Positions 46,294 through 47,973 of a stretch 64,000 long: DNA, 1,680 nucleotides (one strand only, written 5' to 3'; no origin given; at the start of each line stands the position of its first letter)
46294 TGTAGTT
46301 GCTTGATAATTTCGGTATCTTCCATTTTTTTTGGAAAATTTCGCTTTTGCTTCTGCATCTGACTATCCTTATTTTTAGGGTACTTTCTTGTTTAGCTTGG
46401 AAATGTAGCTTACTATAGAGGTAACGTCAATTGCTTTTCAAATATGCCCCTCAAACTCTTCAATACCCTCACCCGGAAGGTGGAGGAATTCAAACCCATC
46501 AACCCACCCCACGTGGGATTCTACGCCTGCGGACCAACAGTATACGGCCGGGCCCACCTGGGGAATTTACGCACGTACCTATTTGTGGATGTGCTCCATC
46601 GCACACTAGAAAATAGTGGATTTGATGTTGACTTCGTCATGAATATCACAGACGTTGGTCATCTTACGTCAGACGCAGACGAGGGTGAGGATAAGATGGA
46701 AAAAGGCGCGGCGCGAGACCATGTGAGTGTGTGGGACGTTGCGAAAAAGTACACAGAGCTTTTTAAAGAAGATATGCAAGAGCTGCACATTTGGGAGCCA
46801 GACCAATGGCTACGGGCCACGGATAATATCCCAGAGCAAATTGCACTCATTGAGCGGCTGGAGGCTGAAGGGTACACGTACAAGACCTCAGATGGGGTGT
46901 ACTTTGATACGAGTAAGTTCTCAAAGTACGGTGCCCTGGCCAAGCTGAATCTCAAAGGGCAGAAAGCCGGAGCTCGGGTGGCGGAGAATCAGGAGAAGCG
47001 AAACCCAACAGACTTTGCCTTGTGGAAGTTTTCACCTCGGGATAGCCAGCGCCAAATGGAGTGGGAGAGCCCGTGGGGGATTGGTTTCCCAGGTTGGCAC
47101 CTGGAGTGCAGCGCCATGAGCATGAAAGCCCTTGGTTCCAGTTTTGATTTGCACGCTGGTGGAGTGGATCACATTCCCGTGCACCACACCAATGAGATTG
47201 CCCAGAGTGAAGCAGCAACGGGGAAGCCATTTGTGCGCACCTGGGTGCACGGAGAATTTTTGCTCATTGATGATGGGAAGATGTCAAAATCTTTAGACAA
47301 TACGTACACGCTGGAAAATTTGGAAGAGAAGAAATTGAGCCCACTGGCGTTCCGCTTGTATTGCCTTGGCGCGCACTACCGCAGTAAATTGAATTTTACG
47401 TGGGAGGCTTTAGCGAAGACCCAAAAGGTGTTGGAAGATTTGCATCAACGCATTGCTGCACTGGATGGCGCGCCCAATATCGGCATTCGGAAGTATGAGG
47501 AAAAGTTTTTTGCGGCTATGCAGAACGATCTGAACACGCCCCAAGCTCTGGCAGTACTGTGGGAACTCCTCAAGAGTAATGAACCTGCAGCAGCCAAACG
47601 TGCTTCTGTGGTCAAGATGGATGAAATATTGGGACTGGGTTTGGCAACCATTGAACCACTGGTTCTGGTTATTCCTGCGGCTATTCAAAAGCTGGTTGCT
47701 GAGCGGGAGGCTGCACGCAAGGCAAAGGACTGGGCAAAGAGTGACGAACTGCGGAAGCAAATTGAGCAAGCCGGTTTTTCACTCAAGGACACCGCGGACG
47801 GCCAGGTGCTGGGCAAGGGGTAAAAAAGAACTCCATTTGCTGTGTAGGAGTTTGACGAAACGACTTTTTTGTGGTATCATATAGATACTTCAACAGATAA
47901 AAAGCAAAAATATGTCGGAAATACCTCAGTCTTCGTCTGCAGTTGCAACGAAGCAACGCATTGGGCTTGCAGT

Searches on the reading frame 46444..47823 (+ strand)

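Call 58: search_protein_families(library=pfam, proteins=[window:46444-47823:+], max_evalue=0.001)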
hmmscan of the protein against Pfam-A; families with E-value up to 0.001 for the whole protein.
window:46444-47823:+ (459 aa): 6 families
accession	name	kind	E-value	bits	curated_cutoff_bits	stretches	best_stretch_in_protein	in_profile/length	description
PF01406.26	tRNA-synt_1e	-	1.4e-92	310.8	27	1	16-327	2-300/301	tRNA synthetases class I (C) catalytic domain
PF09334.17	tRNA-synt_1g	-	2.1e-11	43.7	20.1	1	33-158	10-126/391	tRNA synthetases class I (M)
PF23493.1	CysS_C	-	1.3e-07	32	23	1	410-454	4-48/51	Cysteinyl-tRNA ligase anticodon binding domain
PF09190.17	DALR_2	-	1.1e-06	29.5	22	1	354-378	1-25/57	DALR domain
PF00133.28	tRNA-synt_1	-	1.1e-06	28.1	22.7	0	26-158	27-169/414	tRNA synthetases class I (I, L, M and V)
PF01921.24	tRNA-synt_1f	-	0.00071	19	27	0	27-74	26-73/360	tRNA synthetases class I (K)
